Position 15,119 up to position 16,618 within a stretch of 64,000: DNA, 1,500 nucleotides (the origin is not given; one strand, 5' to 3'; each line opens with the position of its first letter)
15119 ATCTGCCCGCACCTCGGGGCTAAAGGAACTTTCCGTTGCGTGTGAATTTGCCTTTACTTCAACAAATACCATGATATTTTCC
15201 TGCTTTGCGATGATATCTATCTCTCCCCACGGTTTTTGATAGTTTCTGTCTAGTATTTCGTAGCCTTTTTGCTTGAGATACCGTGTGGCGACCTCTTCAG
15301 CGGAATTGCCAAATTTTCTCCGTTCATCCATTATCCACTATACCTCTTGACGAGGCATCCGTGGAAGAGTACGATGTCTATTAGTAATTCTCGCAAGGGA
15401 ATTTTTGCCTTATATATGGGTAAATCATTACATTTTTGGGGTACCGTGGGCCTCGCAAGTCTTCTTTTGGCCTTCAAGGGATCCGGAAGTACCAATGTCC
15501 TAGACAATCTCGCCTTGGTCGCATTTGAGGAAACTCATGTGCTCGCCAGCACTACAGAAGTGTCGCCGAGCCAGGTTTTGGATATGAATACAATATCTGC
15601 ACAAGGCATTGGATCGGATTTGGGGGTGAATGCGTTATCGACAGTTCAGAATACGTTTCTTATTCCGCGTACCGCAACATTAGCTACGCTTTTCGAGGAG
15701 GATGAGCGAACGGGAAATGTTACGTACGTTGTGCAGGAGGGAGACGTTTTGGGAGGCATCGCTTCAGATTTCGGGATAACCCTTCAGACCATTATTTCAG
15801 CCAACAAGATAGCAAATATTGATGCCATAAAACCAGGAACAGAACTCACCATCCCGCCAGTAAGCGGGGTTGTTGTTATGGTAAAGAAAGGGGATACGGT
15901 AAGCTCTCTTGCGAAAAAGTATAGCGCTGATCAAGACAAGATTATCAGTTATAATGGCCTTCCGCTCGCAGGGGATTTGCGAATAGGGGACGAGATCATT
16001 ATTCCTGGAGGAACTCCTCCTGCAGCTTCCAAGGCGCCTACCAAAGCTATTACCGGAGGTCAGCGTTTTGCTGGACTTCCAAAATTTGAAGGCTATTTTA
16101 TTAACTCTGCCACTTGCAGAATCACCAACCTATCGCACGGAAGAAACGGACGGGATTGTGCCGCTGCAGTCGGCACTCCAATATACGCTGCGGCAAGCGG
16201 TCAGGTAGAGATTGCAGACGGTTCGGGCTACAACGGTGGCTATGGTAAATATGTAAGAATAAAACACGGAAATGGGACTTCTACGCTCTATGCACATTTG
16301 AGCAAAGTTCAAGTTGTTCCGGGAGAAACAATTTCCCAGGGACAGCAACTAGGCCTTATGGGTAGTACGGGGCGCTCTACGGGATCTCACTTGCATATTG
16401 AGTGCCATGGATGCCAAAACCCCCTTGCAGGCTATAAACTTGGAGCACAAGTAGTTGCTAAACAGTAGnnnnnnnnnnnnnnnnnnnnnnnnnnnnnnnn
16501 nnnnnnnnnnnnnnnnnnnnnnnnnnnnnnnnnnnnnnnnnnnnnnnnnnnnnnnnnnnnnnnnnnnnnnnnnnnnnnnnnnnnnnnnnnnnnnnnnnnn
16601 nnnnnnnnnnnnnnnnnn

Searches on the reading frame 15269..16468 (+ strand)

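Call 93: search_protein_families(library=pfam, max_evalue=0.0001, proteins=[window:15269-16468:+])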
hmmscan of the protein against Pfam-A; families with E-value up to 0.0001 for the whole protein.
window:15269-16468:+ (399 aa): 3 families
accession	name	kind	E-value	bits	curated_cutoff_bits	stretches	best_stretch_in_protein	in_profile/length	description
PF01551.29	Peptidase_M23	-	6.7e-29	100.4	28.7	1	292-381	3-89/96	Peptidase family M23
PF01476.26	LysM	-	3.2e-25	88.2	20.9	2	153-196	1-43/43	LysM domain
PF23473.1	LysM3_LYK4_5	-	1.2e-12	48.1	29.3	1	152-196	4-47/48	LYK4/5 LysM3 domain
